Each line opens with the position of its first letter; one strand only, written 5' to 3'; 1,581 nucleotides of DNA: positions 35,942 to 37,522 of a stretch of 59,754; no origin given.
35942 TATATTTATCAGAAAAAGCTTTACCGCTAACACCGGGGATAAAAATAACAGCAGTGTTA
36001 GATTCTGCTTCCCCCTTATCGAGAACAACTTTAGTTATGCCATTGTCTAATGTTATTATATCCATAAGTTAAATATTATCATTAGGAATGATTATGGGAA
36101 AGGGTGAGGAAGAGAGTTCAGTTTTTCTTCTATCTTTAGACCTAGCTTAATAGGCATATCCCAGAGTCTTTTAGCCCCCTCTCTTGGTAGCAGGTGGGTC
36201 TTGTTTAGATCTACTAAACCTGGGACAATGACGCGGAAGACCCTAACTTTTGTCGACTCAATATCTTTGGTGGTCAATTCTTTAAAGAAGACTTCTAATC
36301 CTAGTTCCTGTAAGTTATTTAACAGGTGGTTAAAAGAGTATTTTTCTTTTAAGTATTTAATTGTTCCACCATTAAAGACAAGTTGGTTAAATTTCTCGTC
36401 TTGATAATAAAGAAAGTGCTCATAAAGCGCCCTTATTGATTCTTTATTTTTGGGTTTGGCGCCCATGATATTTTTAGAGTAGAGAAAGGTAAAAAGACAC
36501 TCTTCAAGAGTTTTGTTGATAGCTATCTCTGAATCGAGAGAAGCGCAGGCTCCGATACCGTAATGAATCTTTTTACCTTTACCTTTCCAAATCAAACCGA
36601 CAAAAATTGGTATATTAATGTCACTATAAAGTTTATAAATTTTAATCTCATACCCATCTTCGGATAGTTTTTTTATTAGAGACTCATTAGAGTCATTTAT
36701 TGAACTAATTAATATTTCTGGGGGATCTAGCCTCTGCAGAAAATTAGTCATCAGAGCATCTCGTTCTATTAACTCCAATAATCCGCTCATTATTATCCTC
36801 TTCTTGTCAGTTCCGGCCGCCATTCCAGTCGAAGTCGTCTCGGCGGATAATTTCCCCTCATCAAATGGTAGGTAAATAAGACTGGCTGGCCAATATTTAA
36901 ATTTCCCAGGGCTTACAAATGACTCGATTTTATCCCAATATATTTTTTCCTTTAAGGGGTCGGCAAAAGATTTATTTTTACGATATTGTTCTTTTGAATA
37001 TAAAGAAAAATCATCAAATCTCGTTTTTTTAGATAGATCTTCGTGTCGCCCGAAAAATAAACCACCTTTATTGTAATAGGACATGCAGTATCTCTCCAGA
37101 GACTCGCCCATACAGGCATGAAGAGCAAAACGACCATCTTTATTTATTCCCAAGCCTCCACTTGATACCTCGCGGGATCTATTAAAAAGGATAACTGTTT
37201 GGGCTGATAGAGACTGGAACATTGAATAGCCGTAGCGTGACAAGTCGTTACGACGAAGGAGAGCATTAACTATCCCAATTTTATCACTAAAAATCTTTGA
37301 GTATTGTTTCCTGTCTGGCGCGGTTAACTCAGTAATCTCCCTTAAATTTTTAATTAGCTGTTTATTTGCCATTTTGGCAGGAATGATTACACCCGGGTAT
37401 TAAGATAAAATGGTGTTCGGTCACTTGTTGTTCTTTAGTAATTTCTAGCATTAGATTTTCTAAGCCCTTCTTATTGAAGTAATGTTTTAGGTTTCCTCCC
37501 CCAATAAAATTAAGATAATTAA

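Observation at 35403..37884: Minimal YcaO cassette: small Cys-rich protein, YcaO, alpha/beta hydrolase, with no known partner enzyme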

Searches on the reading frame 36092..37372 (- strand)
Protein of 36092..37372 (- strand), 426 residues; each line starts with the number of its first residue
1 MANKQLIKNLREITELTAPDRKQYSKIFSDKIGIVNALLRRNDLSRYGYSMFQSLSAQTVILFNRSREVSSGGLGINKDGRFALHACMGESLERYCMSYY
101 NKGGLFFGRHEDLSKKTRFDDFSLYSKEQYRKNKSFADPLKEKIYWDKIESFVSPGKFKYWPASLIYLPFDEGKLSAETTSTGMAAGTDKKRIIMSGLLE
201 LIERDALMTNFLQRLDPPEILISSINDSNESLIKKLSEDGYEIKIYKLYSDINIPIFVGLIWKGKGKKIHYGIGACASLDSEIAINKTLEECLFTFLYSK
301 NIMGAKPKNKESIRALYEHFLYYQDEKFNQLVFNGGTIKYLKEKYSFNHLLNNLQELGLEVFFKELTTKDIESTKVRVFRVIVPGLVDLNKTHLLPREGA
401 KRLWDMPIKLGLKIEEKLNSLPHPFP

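Call 3: search_protein_families(library=pfam, proteins=[window:36092-37372:-], max_evalue=0.01)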
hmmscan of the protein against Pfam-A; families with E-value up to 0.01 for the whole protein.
window:36092-37372:- (426 aa): 1 family
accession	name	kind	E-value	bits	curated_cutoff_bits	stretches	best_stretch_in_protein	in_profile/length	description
PF02624.21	YcaO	-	1.6e-40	139.9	25.7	1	83-386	10-324/325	YcaO cyclodehydratase, ATP-ad Mg2+-binding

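Call 4: search_protein_families(library=ncbifam, proteins=[window:36092-37372:-], max_evalue=0.01)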
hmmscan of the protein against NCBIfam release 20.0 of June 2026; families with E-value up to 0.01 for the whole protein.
window:36092-37372:- (426 aa): 3 families
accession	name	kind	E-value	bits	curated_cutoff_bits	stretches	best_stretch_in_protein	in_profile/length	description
TIGR03604.1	TOMM_cyclo_SagD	subfamily_domain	4.8e-57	193.6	219.25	1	74-426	2-377/377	thiazole/oxazole-forming peptide maturase, SagD family component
TIGR03266.1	methan_mark_1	equivalog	2.1e-18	66.5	365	1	142-386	113-362/376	YcaO-related McrA-glycine thioamidation protein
TIGR00702.1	TIGR00702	domain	3.9e-17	62.4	75.65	1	83-388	61-365/377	YcaO-type kinase domain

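Call 5: find_homologous_proteins(query=window:36092-37372:-, max_evalue=0.00001)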
Query window:36092-37372:- (426 aa): 281 proteins with E <= 0.00001 among 6693 candidates; the best 120 are listed.
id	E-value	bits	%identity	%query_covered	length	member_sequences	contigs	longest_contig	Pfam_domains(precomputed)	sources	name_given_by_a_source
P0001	6.3e-284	959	100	100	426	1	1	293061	PF02624.22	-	-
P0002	5.8e-246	834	86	100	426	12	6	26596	PF02624.22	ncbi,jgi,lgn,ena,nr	ncbi:MAG TPA: YcaO-like family protein [Candidatus Paceibacterota bacterium]|nr:YcaO-like family pro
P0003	3.7e-236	802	84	100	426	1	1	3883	PF02624.22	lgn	-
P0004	1.5e-231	787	82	100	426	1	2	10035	PF02624.22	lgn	-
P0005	1.6e-216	737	79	97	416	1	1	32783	PF02624.22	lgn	-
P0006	2.0e-167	575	61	100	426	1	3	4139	PF02624.22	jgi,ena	-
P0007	5.3e-164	564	58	100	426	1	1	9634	PF02624.22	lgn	-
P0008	4.4e-162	558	59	100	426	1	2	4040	PF02624.22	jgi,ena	-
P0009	1.1e-161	556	59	100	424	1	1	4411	PF02624.22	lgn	-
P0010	8.8e-158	544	59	100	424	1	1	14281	PF02624.22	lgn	-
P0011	3.4e-156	538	59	100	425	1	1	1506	PF02624.22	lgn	-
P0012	5.0e-154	531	57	100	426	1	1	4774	PF02624.22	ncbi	-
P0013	1.9e-151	523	57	100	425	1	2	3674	PF02624.22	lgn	-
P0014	1.9e-148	513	56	100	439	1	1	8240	PF02624.22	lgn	-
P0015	2.5e-147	509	56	100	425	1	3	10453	PF02624.22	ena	-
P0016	2.4e-145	503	54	100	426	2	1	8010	PF02624.22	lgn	-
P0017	1.1e-144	501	54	100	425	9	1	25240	PF02624.22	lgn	-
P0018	1.6e-144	500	55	100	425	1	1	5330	PF02624.22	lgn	-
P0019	1.8e-144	500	55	97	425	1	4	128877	PF02624.22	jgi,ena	-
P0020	3.8e-144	499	54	100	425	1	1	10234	PF02624.22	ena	-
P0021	5.2e-144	498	53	100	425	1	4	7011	PF02624.22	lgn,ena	-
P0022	1.9e-143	496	54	100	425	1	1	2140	PF02624.22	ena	-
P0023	2.1e-143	496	54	100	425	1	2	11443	PF02624.22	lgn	-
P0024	2.4e-143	496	55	100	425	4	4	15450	PF02624.22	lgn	-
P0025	4.3e-143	495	55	100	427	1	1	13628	PF02624.22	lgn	-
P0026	4.5e-143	495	54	100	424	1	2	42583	PF02624.22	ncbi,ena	-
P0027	5.2e-143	495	55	99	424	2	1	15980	PF02624.22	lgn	-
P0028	7.0e-143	495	54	100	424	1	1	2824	PF02624.22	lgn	-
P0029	2.2e-142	493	54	100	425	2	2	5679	PF02624.22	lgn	-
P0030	2.5e-142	493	54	100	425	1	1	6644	PF02624.22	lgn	-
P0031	3.1e-142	492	54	100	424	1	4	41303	PF02624.22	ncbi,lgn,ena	-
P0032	3.3e-142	492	54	100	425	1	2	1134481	PF02624.22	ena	-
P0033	6.2e-142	491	54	100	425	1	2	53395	PF02624.22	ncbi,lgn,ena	-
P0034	6.8e-142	491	55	100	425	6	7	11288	PF02624.22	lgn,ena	-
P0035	7.7e-142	491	54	100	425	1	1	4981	PF02624.22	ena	-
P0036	9.8e-142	491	54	100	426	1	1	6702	PF02624.22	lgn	-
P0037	1.1e-141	491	53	100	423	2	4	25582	PF02624.22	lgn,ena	-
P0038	1.1e-141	491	53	100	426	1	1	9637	PF02624.22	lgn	-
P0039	1.2e-141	490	53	97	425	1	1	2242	PF02624.22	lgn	-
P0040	2.8e-141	489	54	100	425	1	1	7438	PF02624.22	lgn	-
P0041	4.0e-141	489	54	100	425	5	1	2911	PF02624.22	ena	-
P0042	4.3e-141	489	54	100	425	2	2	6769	PF02624.22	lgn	-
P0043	5.2e-141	488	55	100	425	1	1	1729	PF02624.22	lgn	-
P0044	5.5e-141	488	54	100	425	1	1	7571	PF02624.22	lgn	-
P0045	6.0e-141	488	53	100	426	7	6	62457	PF02624.22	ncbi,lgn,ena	-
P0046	6.9e-141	488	55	94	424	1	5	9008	PF02624.22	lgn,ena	-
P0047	7.3e-141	488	54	100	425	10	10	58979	PF02624.22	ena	-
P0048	7.7e-141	488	55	94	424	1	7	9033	PF02624.22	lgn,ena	-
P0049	1.2e-140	487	54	100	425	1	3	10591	PF02624.22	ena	-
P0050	1.2e-140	487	54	100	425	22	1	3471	PF02624.22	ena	-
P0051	1.5e-140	487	54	100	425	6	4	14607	PF02624.22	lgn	-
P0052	2.7e-140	486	53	100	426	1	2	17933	PF02624.22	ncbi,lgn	-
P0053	2.9e-140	486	53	100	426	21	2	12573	PF02624.22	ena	-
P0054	3.4e-140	486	54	100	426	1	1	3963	PF02624.22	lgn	-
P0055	3.9e-140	486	52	100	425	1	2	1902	PF02624.22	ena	-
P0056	4.1e-140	485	55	94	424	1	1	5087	PF02624.22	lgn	-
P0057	6.8e-140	485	53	100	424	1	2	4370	PF02624.22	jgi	-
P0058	7.9e-140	485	54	100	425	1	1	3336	PF02624.22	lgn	-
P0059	8.0e-140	485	55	94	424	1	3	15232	PF02624.22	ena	-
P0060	9.3e-140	484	54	100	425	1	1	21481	PF02624.22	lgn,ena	-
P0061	1.1e-139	484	54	94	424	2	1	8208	PF02624.22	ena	-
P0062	1.2e-139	484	53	100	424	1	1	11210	PF02624.22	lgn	-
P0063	1.2e-139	484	53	100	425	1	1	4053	PF02624.22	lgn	-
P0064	1.2e-139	484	54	100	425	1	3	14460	PF02624.22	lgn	-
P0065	1.5e-139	484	54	100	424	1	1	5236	PF02624.22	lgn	-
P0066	2.1e-139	483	54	100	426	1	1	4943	PF02624.22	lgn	-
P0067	2.2e-139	483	53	100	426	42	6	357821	PF02624.22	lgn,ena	-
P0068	2.2e-139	483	54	100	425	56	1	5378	PF02624.22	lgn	-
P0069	2.4e-139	483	54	100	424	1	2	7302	PF02624.22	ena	-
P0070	2.6e-139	483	54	94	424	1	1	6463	PF02624.22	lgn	-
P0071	4.1e-139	482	54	100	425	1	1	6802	PF02624.22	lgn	-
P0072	4.1e-139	482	54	100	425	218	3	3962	PF02624.22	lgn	-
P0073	4.1e-139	482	52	100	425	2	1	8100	PF02624.22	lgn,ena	-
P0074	4.7e-139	482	54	100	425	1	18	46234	PF02624.22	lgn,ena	-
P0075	8.4e-139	481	54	100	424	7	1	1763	PF02624.22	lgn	-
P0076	8.8e-139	481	51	99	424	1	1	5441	PF02624.22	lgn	-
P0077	9.9e-139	481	54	100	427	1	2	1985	PF02624.22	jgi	-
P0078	1.1e-138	481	53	100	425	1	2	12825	PF02624.22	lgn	-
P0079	1.2e-138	481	54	100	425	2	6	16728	PF02624.22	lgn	-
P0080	1.2e-138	481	53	100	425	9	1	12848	PF02624.22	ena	-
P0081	1.3e-138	481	54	100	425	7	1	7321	PF02624.22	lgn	-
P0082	1.8e-138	480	55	95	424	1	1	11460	PF02624.22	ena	-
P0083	1.8e-138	480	54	100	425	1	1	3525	PF02624.22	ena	-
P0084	2.0e-138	480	54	100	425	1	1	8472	PF02624.22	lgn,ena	-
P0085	2.2e-138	480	55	95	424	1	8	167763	PF02624.22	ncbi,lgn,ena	-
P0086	2.6e-138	480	53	100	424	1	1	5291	PF02624.22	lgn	-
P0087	2.8e-138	479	54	100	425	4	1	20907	PF02624.22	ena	-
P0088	2.9e-138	479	53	100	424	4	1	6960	PF02624.22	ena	-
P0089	3.6e-138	479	54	100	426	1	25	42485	PF02624.22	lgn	-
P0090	4.2e-138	479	54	100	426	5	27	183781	PF02624.22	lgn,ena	-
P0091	4.6e-138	479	52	100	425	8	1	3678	PF02624.22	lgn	-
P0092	4.8e-138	479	53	100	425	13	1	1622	PF02624.22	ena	-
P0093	7.2e-138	478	54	100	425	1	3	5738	PF02624.22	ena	-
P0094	7.8e-138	478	53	95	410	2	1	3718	PF02624.22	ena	-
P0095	8.8e-138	478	53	100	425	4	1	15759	PF02624.22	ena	-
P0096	1.0e-137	478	53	97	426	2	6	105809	PF02624.22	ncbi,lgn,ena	-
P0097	1.7e-137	477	54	100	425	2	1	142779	PF02624.22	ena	-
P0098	2.6e-137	476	53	100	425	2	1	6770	PF02624.22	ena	-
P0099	3.1e-137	476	53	100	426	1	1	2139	PF02624.22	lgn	-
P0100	3.9e-137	476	54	95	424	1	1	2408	PF02624.22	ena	-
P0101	4.4e-137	475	54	100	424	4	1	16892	PF02624.22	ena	-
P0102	4.5e-137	475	53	100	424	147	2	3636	PF02624.22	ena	-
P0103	9.4e-137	474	54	100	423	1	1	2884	PF02624.22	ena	-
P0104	9.9e-137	474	54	100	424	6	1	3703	PF02624.22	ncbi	-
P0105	1.3e-136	474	51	100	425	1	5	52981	PF02624.22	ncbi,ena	-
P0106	2.2e-136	473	53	99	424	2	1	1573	PF02624.22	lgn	-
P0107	2.3e-136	473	51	100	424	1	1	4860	PF02624.22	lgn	-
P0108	2.3e-136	473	53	100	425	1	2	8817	PF02624.22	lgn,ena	-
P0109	2.4e-136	473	53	97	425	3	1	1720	PF02624.22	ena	-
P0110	2.4e-136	473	53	100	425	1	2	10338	PF02624.22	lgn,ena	-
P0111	2.8e-136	473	51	100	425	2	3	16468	PF02624.22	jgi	-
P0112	3.2e-136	473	53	100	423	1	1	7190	PF02624.22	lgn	-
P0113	3.3e-136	473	53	100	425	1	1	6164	PF02624.22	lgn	-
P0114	3.3e-136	473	52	100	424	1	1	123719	PF02624.22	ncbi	-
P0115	3.9e-136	472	54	100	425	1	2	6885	PF02624.22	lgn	-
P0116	5.2e-136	472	52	100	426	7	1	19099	PF02624.22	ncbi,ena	-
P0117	5.4e-136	472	52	100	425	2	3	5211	PF02624.22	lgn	-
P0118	1.0e-135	471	51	97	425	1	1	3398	PF02624.22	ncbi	-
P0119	2.8e-135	470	52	100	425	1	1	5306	PF02624.22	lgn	-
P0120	3.0e-135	469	52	100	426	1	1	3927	PF02624.22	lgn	-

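Call 6: find_related_loci(query=window:36092-37372:-, collection=genome_contigs, flank=6000)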
Query window:36092-37372:- (426 aa) in genome_contigs; peptide patterns used: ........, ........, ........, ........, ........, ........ (x = any residue, [..] = any of these).
55 stretches matched a pattern; 1 encode a relative of the query (tblastn E <= 1e-3); 1 distinct loci.
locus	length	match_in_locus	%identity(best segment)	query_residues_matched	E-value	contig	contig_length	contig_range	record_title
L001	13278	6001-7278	53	1-426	1e-150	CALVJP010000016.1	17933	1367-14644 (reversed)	MAG: uncultured Bacilli bacterium isolate E13__bin113 genome assembly, contig: E13__k127_2986162, whole genome shotgun s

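Call 7: find_encoding_contigs(protein=P0002, flank=6000, max_places=4)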
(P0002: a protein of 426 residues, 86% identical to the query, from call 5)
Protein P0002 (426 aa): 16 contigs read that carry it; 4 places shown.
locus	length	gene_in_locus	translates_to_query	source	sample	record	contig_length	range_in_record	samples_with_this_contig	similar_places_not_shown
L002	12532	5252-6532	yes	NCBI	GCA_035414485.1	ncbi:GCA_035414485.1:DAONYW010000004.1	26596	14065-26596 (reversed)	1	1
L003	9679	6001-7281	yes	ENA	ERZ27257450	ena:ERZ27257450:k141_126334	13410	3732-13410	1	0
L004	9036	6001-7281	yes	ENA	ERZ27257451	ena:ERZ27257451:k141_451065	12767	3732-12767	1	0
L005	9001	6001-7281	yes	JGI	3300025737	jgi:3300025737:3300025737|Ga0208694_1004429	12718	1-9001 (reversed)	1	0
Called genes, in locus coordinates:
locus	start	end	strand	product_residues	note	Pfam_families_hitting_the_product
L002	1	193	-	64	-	?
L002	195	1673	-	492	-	PF01841:Transglut_core, PF01209:Ubie_methyltran, PF00891:Methyltransf_2 (weak), PF13489:Methyltransf_23, PF08241:Methyltransf_11, PF08242:Methyltransf_12, PF13649:Methyltransf_25, PF13847:Methyltransf_31, +2 more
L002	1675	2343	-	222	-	PF04127:DFP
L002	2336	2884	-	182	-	PF02441:Flavoprotein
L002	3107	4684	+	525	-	-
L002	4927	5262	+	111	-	-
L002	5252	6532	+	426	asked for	PF02624:YcaO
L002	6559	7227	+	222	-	PF12146:Hydrolase_4 (faint)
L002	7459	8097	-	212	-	PF13328:HD_4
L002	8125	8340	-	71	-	-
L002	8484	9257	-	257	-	PF01553:Acyltransferase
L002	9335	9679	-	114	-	-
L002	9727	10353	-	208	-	-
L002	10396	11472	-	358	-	PF00226:DnaJ, PF01556:DnaJ_C, PF00684:DnaJ_CXXCXGXG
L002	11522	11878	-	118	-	PF05635:23S_rRNA_IVP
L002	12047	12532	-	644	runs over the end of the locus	PF00012:HSP70, PF06723:MreB_Mbl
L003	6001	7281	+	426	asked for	PF02624:YcaO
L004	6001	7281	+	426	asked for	PF02624:YcaO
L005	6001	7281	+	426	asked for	PF02624:YcaO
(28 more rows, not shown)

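Call 9: find_encoding_contigs(protein=P0032, flank=7000, max_places=2)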
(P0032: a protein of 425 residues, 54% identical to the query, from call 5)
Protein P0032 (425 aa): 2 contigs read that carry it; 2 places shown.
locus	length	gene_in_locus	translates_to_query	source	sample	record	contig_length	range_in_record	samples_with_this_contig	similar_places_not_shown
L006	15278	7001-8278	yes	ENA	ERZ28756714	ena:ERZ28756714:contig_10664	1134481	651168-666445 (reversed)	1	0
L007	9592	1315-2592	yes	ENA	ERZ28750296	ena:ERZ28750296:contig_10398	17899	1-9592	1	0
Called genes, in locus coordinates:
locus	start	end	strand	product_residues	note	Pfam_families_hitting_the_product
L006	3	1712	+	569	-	PF00501:AMP-binding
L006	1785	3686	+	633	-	PF00512:HisKA, PF02518:HATPase_c, PF00072:Response_reg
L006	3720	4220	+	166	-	PF00583:Acetyltransf_1, PF13673:Acetyltransf_10, PF13508:Acetyltransf_7, PF08445:FR47 (weak)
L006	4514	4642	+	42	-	-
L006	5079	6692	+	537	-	PF13529:Peptidase_C39_2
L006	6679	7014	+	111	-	-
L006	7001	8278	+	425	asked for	PF02624:YcaO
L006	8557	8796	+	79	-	PF06135:IreB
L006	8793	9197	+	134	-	PF03652:RuvX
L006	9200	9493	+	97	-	PF06949:DUF1292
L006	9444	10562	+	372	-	PF02618:YceG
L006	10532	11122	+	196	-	PF01596:Methyltransf_3, PF02390:Methyltransf_4 (faint), PF01135:PCMT, PF02475:TRM5-TYW2_MTfase (weak)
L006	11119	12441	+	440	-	PF01464:SLT (weak)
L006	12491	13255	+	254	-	PF01171:ATP_bind_3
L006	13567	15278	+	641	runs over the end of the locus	PF00456:Transketolase_N, PF02779:Transket_pyr, PF22613:Transketolase_C_1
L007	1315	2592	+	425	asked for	PF02624:YcaO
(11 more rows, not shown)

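Call 10: find_encoding_contigs(protein=P0067, flank=7000, max_places=2)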
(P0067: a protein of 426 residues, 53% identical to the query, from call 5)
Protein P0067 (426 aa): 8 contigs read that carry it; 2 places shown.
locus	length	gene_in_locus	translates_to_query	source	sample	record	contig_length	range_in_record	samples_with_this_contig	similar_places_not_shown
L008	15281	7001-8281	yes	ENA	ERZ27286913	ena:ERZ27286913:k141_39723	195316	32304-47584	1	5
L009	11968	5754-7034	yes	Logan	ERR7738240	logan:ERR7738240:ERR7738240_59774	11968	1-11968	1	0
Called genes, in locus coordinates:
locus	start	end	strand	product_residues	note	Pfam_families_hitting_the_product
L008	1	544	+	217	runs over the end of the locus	-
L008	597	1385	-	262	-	PF00528:BPD_transp_1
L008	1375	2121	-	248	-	PF00005:ABC_tran, PF13304:AAA_21 (faint)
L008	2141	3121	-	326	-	PF13379:NMT1_2 (weak), PF09084:NMT1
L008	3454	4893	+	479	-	PF13328:HD_4, PF01966:HD, PF04607:RelA_SpoT, PF02824:TGS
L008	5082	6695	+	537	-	PF13529:Peptidase_C39_2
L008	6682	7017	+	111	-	-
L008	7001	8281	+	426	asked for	PF02624:YcaO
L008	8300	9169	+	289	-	-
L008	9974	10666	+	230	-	-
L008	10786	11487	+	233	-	-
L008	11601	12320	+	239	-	-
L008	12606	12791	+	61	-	-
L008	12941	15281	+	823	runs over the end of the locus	PF00005:ABC_tran, PF13304:AAA_21 (faint), PF02687:FtsX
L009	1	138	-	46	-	?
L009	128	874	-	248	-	PF00005:ABC_tran, PF13304:AAA_21 (faint)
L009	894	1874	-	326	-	PF13379:NMT1_2 (weak), PF09084:NMT1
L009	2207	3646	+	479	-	PF13328:HD_4, PF01966:HD, PF04607:RelA_SpoT, PF02824:TGS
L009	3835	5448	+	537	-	PF13529:Peptidase_C39_2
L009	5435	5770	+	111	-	-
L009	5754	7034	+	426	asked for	PF02624:YcaO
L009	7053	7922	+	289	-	-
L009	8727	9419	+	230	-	-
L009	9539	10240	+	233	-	-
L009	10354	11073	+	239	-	-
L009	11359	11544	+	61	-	-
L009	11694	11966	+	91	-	?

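Call 15: find_related_loci(query=A1, collection=metagenome_contigs, flank=5000)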
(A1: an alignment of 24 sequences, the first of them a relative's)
Query A1 (426 aa) in metagenome_contigs; peptide patterns used: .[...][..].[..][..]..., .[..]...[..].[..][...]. (x = any residue, [..] = any of these).
263 stretches matched a pattern; 108 encode a relative of the query (tblastn E <= 1e-3); the best 80 are kept; 80 distinct loci.
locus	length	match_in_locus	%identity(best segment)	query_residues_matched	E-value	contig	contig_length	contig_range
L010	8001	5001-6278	86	1-426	0e+0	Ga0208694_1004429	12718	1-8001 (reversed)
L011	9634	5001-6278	86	1-426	0e+0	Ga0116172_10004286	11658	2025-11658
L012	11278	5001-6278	86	1-426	0e+0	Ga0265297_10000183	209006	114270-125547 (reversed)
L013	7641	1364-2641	86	1-426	0e+0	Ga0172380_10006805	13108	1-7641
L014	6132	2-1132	86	50-426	0e+0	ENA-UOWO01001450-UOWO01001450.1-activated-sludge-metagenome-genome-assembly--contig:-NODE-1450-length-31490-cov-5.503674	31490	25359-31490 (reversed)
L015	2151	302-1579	61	1-426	0e+0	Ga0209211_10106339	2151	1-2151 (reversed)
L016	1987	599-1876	59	1-426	0e+0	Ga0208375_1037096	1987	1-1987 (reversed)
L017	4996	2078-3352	54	1-426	3e-151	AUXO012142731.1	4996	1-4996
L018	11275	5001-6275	54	1-426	3e-149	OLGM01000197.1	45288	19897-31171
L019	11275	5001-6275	54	1-426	3e-148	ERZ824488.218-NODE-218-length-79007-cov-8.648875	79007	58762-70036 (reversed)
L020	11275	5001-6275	54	1-426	6e-148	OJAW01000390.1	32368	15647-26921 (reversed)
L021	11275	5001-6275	54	1-426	6e-148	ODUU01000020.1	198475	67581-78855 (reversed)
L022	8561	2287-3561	54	1-426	6e-148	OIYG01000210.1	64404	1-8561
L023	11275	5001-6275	54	1-426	6e-148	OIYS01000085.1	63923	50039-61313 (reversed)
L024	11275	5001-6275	54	1-426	1e-147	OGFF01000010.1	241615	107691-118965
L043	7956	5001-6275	25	25-426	9e-33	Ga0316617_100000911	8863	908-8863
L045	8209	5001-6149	25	65-426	4e-29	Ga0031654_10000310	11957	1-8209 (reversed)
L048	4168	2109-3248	28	71-425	2e-28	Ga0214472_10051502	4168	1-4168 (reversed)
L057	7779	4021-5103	26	69-425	4e-23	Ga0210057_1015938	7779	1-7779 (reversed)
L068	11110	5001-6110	24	79-425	9e-22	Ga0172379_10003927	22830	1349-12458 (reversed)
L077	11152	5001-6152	24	68-425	1e-17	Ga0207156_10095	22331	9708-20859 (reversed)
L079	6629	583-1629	25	82-425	2e-17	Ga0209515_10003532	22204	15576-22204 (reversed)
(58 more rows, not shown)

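Call 51: list_cluster_members(proteins=[P0012, P0026, P0031, P0033, P0045, P0085, P0096, P0105, P0114, P0116])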
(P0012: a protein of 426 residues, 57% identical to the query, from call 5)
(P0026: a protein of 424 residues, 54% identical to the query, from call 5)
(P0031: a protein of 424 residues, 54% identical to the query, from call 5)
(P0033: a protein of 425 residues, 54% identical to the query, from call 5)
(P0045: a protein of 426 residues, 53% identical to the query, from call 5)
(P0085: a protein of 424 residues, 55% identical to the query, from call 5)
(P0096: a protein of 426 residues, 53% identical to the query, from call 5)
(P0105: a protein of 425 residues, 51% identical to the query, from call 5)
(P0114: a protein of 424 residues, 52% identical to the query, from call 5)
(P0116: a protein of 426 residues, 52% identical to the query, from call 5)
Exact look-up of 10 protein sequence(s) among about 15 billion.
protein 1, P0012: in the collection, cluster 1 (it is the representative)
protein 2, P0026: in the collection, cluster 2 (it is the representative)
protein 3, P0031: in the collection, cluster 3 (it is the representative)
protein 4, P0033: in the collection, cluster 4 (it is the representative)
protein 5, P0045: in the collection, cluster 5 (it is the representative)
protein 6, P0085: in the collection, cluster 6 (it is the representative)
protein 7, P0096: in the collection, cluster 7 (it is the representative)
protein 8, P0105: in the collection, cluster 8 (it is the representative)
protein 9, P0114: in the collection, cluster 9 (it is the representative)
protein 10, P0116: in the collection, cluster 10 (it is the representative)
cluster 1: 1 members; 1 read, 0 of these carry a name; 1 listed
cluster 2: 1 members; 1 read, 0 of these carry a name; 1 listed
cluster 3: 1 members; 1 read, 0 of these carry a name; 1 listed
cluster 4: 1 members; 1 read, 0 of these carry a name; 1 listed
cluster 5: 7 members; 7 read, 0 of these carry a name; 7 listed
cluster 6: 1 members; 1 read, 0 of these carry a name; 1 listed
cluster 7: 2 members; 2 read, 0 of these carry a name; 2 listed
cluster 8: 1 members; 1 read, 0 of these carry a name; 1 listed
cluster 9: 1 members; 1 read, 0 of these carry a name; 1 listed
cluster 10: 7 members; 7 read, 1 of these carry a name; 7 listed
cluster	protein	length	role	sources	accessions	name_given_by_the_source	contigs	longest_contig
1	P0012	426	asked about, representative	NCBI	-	-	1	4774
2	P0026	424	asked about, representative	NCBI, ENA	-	-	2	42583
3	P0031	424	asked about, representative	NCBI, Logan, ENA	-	-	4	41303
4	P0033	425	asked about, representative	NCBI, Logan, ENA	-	-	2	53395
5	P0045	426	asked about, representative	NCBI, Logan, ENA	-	-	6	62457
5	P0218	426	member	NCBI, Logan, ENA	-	-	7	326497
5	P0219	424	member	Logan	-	-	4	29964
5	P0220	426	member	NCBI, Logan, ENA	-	-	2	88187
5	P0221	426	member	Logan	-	-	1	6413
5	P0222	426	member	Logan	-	-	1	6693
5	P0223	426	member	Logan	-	-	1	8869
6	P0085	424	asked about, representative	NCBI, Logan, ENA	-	-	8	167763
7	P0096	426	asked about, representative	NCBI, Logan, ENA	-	-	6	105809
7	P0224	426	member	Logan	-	-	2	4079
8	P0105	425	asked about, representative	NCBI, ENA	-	-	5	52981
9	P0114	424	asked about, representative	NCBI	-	-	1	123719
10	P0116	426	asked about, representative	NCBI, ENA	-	-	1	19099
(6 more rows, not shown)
